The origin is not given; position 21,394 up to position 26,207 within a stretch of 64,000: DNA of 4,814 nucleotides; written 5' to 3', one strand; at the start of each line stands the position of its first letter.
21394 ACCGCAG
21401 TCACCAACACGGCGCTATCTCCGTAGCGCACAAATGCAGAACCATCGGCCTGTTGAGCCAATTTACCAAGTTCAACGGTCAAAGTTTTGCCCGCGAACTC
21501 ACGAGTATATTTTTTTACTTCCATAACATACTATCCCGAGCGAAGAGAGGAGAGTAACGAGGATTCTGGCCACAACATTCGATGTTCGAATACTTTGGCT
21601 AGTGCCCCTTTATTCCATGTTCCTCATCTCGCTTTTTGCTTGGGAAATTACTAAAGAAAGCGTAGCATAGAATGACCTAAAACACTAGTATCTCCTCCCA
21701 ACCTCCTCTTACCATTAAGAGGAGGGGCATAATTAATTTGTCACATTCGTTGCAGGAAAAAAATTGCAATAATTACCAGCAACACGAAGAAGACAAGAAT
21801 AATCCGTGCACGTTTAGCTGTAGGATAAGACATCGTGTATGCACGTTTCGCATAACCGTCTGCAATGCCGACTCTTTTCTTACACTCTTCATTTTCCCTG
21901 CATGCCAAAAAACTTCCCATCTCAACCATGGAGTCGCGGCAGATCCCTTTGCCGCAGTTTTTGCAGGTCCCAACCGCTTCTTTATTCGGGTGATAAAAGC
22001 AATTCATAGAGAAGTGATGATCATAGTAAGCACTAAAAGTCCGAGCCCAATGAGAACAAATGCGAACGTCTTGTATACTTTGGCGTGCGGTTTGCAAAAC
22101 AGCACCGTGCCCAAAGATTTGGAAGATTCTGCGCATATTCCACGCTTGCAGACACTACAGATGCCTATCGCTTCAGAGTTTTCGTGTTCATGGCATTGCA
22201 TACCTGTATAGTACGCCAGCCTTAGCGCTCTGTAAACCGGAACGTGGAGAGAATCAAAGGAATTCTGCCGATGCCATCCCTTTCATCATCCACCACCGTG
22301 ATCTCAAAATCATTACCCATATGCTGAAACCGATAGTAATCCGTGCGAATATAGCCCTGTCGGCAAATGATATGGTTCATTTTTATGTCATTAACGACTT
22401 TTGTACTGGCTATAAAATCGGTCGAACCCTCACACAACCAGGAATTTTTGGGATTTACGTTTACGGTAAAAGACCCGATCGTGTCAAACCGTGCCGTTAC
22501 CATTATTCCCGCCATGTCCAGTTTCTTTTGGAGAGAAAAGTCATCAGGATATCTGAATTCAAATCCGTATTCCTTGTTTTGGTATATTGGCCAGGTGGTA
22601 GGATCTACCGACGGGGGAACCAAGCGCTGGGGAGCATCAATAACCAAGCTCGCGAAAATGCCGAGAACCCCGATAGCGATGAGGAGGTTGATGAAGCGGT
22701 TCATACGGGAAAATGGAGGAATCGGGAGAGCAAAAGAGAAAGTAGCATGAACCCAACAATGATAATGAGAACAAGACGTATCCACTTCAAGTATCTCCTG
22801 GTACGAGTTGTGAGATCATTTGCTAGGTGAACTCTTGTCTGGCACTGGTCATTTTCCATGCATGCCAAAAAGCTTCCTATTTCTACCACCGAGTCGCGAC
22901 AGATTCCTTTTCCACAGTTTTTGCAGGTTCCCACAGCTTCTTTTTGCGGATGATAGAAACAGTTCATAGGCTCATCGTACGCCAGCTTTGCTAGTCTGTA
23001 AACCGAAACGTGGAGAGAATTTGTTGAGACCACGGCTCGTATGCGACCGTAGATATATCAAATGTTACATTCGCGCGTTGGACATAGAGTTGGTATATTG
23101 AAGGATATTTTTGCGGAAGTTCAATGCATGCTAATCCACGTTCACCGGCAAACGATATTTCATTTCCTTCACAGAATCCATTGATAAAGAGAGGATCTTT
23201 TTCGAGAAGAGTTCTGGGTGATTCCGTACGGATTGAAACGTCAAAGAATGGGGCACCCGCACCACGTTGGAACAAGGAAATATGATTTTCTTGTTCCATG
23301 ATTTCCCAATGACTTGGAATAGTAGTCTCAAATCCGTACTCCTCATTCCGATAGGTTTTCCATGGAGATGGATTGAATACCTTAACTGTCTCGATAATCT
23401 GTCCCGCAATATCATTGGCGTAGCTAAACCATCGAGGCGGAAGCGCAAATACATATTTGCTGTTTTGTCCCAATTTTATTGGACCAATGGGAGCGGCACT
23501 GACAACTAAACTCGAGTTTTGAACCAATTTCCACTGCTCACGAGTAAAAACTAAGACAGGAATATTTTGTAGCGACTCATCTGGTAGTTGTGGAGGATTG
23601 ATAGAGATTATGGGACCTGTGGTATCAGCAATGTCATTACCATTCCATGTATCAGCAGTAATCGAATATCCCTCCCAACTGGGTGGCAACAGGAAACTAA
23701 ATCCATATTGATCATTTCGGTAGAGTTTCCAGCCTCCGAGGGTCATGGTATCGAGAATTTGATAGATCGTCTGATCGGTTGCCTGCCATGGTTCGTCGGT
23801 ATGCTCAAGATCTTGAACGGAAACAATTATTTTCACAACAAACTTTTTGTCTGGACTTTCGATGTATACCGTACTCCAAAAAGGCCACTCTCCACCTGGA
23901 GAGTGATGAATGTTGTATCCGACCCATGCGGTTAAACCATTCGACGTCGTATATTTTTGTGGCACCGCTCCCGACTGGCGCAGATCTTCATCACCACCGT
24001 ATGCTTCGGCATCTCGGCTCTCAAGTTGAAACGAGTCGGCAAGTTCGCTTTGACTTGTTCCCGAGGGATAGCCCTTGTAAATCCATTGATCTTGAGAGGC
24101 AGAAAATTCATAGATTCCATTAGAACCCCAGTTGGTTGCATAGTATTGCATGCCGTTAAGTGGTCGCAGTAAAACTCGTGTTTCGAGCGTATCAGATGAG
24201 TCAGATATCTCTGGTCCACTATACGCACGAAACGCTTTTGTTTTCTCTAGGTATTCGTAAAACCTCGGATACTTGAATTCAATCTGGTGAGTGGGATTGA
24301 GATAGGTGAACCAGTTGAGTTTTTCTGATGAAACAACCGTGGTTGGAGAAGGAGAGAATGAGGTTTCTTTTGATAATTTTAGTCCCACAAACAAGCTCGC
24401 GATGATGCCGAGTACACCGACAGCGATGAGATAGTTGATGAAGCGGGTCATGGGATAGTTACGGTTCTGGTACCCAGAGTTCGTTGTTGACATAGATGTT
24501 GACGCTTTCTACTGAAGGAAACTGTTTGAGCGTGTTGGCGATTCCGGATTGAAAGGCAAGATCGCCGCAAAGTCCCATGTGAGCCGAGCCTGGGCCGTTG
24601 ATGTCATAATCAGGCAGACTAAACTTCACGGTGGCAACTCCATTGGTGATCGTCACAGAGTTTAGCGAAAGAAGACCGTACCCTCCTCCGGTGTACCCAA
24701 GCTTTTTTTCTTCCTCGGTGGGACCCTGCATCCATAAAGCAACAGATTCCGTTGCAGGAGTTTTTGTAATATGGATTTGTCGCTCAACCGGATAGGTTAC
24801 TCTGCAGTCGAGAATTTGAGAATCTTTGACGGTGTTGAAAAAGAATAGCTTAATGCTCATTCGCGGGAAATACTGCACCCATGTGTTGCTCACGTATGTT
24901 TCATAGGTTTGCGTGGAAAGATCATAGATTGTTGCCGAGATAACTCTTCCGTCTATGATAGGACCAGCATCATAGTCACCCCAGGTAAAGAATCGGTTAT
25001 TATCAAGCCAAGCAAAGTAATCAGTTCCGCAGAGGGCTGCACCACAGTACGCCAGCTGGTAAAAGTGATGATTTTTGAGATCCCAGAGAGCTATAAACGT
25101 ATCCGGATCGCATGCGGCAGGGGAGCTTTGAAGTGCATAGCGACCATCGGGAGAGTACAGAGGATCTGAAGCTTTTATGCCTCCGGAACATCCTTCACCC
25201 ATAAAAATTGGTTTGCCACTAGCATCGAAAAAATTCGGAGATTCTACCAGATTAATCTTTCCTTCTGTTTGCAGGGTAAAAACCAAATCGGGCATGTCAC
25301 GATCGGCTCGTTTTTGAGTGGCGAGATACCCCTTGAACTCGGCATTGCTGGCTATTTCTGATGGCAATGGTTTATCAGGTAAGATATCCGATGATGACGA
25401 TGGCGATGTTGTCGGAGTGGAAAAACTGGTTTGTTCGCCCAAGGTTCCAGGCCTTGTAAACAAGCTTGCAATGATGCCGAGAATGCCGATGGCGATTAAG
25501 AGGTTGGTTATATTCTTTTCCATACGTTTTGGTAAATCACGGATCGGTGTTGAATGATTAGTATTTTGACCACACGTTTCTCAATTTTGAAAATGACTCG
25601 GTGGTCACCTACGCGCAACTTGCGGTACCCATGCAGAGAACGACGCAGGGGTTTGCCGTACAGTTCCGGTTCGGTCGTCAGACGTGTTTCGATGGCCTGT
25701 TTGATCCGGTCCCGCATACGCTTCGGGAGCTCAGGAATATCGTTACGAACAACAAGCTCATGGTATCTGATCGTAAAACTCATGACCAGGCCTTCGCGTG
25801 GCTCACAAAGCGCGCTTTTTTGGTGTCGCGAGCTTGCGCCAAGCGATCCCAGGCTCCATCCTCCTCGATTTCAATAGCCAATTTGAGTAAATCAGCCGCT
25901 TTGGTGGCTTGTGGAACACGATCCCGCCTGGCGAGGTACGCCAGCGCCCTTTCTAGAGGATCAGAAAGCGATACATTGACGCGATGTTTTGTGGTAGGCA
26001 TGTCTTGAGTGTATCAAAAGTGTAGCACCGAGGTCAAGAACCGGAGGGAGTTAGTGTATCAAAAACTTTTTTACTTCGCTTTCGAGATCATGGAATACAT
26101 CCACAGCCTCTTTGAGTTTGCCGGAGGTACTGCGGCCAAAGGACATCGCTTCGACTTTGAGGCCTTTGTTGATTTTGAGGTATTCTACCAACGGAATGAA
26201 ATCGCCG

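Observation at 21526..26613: A ~5 kb accessory islet splits the conserved rpsO-pnp gene pair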

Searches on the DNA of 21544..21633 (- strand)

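Call 65: build_rna_model(alignment_id=A5, structure=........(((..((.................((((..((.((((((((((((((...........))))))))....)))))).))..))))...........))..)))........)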
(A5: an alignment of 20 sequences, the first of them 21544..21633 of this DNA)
Model R1 built from alignment A5 (20 sequences, 119 columns); structure: as given.
model positions 91; base pairs 25; branch points 0; effective number of sequences 4.73; information 0.627 bits per position. Calibrated on 0.2 Mb of random sequence (short: E-values are rough).
structure used (alignment columns):
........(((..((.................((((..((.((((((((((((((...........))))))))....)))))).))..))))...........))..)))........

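Call 67: search_with_rna_model(model_id=R1, sources=[window, L001, L002, L003, L004, L005, L006, L007, L008, L009, L010, L011, L012, L013, L014, L015, L016, L017, L018, L019, L020, L021, L022, L023, L024, L025, L026, L027, L028, L029, L030, L031, L032, L033, L034, L035, L036, L037, L038, L039, L040, L041, L042, L043, L044, L045, L046, L047, L048, L049, L050, L051, L052, L053, L054, L055, L056, L057, L058, L059, L060, L061, L062, L063, L064, L065, L066, L067, L068, L069, L070, L071, L072, L073, L074, L075, L076, L077, L078, L079, L080], max_evalue=0.01)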
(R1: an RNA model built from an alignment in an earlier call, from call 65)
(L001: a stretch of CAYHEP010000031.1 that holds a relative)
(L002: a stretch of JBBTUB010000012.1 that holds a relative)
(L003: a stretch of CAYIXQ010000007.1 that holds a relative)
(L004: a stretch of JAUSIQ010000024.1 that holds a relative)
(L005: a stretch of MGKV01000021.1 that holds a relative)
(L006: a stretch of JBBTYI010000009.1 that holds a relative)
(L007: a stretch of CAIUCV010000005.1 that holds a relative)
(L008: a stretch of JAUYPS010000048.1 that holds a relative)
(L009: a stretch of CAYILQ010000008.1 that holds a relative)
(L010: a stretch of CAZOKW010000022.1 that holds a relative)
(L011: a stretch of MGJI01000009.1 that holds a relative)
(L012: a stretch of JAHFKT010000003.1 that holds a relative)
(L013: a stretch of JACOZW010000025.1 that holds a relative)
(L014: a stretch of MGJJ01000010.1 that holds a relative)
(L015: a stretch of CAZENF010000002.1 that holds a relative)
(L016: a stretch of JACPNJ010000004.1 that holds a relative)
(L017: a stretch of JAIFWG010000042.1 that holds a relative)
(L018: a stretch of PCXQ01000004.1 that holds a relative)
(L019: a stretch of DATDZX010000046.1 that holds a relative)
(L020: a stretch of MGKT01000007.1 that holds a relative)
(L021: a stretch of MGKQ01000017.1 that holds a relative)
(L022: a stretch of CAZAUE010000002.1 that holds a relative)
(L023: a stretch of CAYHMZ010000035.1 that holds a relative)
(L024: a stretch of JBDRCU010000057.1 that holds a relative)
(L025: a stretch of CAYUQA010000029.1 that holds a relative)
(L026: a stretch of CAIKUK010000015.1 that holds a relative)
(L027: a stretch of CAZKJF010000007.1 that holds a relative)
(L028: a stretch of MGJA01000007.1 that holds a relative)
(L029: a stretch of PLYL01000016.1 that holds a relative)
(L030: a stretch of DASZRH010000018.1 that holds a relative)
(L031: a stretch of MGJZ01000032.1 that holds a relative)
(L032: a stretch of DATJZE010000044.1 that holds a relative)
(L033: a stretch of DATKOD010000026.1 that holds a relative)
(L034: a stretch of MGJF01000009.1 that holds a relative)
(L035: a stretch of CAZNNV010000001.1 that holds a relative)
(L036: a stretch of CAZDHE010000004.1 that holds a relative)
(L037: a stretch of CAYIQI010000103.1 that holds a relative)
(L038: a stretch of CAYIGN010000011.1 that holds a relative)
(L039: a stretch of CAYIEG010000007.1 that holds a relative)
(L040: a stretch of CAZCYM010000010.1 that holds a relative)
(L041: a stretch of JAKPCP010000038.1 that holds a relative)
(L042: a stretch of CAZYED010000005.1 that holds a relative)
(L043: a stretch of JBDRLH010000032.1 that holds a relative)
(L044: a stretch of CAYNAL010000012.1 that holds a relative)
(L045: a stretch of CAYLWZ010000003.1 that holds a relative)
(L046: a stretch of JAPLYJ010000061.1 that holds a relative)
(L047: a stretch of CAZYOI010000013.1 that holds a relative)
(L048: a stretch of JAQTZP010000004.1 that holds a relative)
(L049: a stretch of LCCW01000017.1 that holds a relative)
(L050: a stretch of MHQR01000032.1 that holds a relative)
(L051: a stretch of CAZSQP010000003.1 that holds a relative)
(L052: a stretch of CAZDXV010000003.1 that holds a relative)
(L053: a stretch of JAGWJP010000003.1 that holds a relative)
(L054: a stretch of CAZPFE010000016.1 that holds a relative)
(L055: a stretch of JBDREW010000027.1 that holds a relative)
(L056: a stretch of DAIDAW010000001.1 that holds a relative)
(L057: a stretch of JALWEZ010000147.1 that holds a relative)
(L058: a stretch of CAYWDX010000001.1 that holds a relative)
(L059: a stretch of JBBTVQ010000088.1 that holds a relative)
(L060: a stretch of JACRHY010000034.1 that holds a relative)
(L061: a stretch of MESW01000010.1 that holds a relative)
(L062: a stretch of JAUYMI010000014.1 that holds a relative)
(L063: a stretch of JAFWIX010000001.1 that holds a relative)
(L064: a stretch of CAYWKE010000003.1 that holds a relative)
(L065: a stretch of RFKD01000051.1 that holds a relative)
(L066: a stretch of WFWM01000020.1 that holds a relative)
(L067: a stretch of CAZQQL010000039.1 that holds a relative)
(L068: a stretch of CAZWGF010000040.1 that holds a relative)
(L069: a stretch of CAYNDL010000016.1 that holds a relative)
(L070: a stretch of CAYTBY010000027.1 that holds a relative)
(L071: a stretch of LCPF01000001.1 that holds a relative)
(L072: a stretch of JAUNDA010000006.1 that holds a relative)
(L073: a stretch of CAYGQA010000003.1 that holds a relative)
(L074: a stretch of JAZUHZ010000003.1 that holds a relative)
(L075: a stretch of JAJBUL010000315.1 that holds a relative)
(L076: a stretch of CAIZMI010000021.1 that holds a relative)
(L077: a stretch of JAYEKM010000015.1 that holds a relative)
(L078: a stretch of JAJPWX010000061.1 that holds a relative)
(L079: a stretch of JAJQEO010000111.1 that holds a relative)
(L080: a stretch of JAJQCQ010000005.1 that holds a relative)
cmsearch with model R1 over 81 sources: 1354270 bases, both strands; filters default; matches with E-value up to 0.01: 22.
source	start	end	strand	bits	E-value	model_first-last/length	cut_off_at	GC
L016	9800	9890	+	82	2.5e-15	1-91/91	no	0.55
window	21544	21633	-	80.2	6.4e-15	1-91/91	no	0.47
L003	4669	4765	+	76.2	5.2e-14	1-91/91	no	0.51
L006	9890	9980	+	75.1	9.5e-14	1-91/91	no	0.52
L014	9369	9464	+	73.3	2.5e-13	1-91/91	no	0.51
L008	7970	8068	+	70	1.4e-12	1-91/91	no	0.43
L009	9890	9980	+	69.4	1.9e-12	1-91/91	no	0.58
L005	9886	9980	+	69.2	2.1e-12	1-91/91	no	0.46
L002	2658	2740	+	66.5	8.9e-12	1-91/91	no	0.46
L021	8680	8772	+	65.2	1.8e-11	1-91/91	no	0.48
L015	9894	9982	+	64.3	2.8e-11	1-91/91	no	0.57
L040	1075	1163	+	63.9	3.5e-11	1-91/91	no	0.52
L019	3590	3677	+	58.1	7.3e-10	1-91/91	no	0.52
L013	9894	9985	+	58.1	7.4e-10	1-91/91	no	0.46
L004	2602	2685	+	53.9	6.8e-09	1-91/91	no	0.57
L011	9870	9982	+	52.6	1.3e-08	1-91/91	no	0.49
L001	5689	5791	+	41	5.9e-06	1-91/91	no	0.54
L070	7097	7211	+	37.4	3.9e-05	1-91/91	no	0.42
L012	9885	9985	+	34.5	0.00019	1-91/91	no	0.49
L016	9800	9897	-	32.5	0.00053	1-91/91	no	0.51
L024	9896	9980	+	29.7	0.0023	1-91/91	no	0.54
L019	3590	3684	-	27.3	0.0082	1-91/91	no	0.53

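Call 68: search_with_rna_model(model_id=R1, sources=[L084, L085, L086, L087, L088, L089, L090, L092, L093, L094, L095, L096, L097, L098, L099, L100, L101, L102, L103, L104, L105, L106, L107, L108, L109, L110, L111, L112, L113, L114, L115, L116, L117, L118, L119, L120, L121, L122, L123, L124, L125, L126, L127, L128, L129, L130, L131, L132, L133, L134, L135, L136, L137, L138, L139, L140, L141, L142, L143, L144, L145, L146, L147, L148, L149, L150, L151, L152, L153, L154, L155, L156, L157, L158, L159, L160, L161, L162, L163, L164, L165, L166, L167, L168], max_evalue=0.01)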
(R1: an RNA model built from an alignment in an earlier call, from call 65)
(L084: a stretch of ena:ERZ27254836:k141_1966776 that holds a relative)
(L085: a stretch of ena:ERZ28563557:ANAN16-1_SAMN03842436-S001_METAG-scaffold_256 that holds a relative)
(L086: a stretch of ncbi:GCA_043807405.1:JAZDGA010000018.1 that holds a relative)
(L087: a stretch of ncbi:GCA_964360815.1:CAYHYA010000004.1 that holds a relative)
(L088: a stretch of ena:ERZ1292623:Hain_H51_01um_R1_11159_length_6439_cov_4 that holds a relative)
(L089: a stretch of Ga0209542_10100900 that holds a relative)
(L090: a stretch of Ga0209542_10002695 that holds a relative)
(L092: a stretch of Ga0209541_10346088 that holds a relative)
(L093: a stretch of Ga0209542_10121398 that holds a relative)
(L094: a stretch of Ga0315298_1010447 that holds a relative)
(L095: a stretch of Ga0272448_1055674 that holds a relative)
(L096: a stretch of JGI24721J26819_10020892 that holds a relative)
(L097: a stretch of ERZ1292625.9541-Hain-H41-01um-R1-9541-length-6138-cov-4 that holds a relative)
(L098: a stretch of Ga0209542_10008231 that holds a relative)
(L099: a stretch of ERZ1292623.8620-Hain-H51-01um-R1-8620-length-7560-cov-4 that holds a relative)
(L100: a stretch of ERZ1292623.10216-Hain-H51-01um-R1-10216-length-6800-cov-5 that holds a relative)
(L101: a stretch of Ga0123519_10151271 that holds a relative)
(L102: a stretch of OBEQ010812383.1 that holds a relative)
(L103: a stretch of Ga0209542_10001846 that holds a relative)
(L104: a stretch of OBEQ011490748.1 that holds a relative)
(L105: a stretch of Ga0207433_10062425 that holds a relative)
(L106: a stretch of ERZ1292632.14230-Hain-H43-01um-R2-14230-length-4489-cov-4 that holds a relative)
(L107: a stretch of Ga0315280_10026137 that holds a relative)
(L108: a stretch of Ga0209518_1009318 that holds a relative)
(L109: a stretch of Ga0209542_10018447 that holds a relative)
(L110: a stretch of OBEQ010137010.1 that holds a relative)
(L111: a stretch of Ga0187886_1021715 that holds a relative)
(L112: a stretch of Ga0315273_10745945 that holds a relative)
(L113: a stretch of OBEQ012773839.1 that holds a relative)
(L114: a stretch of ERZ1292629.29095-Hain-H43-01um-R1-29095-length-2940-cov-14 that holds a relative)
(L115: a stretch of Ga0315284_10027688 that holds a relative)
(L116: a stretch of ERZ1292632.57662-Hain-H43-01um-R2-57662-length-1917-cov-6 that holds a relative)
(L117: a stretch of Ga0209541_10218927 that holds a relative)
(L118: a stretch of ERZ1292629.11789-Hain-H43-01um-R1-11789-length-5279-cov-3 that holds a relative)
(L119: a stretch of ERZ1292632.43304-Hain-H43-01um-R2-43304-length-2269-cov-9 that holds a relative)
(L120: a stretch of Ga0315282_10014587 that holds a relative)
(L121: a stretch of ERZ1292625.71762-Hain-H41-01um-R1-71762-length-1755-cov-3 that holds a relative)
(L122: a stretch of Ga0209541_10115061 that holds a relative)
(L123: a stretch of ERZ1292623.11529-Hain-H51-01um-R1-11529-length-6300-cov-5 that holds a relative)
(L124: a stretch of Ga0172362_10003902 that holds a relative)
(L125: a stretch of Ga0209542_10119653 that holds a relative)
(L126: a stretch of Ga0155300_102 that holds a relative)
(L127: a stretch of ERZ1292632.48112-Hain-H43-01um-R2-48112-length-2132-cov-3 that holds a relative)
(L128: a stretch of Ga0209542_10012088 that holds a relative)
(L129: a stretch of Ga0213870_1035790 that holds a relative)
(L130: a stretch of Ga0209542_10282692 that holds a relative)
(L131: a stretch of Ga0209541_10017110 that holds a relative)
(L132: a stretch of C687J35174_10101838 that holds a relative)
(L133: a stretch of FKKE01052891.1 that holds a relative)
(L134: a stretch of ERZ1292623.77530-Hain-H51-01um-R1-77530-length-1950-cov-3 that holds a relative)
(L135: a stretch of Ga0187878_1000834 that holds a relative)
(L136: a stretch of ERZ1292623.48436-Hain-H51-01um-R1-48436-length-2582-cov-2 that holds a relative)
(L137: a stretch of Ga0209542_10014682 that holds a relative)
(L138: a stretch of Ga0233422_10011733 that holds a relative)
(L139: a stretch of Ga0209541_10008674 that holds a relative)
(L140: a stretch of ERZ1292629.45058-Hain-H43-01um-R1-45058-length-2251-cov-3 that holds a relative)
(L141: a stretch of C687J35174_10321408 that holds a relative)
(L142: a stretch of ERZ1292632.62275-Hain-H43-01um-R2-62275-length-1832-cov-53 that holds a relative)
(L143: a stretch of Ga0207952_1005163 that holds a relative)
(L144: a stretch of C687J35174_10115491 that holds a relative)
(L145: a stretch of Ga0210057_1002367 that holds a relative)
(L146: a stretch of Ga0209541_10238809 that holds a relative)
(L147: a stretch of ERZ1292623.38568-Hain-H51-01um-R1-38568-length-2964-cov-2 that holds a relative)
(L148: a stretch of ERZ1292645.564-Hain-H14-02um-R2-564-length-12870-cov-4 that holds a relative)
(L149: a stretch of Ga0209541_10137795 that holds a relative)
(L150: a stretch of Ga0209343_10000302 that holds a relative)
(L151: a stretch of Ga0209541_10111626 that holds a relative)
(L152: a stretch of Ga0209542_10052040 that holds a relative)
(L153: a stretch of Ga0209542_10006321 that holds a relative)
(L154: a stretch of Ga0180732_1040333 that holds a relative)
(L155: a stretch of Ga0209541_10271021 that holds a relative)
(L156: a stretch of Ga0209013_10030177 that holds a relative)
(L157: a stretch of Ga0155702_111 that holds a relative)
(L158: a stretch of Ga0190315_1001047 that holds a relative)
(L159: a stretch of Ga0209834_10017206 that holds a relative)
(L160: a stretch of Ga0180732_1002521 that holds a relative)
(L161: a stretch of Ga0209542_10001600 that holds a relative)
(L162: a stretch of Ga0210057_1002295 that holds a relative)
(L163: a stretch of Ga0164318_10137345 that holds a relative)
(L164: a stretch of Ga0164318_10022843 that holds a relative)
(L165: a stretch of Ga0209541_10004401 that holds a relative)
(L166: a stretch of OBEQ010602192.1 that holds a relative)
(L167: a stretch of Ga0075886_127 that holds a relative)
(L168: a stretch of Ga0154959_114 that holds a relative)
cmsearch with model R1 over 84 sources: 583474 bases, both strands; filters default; matches with E-value up to 0.01: 29.
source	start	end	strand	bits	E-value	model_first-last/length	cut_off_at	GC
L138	1791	1887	+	77.7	1e-14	1-91/91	no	0.54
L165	5717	5809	+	77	1.5e-14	1-91/91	no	0.46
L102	3090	3188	+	76.9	1.6e-14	1-91/91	no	0.45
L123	4669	4765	+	76.2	2.3e-14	1-91/91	no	0.51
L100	3454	3544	+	75.1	4.1e-14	1-91/91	no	0.52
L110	6060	6148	+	71.4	2.8e-13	1-91/91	no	0.44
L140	1710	1804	+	69.5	7.8e-13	1-91/91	no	0.53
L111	2765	2873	+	67.5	2.2e-12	1-91/91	no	0.5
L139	8985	9080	+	64.8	9.2e-12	1-91/91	no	0.47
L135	13724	13808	+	62.5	3.1e-11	1-91/91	no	0.54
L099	1469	1583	+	62.2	3.6e-11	1-91/91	no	0.43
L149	1065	1163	+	61.6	5e-11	1-91/91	no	0.38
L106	1408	1496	+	61.1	6.4e-11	1-91/91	no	0.51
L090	13470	13554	+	60.8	7.8e-11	1-91/91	no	0.52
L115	5546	5640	+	57.1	5.4e-10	1-91/91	no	0.52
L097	748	860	+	56.8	6.4e-10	1-91/91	no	0.47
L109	3824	3913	+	55.2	1.5e-09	1-91/91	no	0.52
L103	10969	11081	+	52.6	5.7e-09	1-91/91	no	0.49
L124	4757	4849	+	50.3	2e-08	1-91/91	no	0.56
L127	1464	1552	+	50.1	2.1e-08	1-91/91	no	0.49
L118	1733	1823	+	42.5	1.2e-06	1-91/91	no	0.49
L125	1831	1922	+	41.2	2.4e-06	1-91/91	no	0.43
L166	1934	2061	+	39.1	7.1e-06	1-91/91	no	0.37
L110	6070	6153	-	36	3.6e-05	1-91/91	no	0.4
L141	1056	1120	+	31.3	0.00043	1-67/91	3'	0.45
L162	10506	10590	+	29.5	0.0011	1-91/91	no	0.4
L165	5726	5816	-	27.9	0.0026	1-91/91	no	0.42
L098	3301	3403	+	27.9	0.0026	1-91/91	no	0.4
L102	3090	3188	-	26.5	0.0053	1-91/91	no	0.45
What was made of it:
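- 21544..21633 (-): Conserved structured pnp 5' leader: a long irregular stem-loop ending 19 nt before the pnp ATG. It forms the fixed pnp-side boundary of the slot. CM hits occur only upstream of pnp in 1.94 Mb (calls 67, 68).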

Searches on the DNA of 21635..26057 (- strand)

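Call 54: search_dna_similar(query=window:21635-26057:-, collection=phages, mode=distant, max_rows=10)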
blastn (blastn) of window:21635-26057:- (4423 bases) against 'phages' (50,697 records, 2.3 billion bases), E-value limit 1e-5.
No match.

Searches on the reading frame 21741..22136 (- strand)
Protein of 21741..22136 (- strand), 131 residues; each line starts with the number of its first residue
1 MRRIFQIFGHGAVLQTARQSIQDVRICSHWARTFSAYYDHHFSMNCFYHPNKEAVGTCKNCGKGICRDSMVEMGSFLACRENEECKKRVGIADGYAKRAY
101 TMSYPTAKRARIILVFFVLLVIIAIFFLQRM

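Call 3: search_protein_families(library=pfam, proteins=[window:21741-22136:-], max_evalue=0.01)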
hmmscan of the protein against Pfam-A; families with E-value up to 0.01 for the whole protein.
window:21741-22136:- (131 aa): 1 family
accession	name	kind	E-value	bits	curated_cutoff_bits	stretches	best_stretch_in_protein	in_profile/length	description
PF09947.15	DUF2180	-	0.0012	19.4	22.2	1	51-72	12-33/68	Uncharacterized protein conserved in archaea (DUF2180)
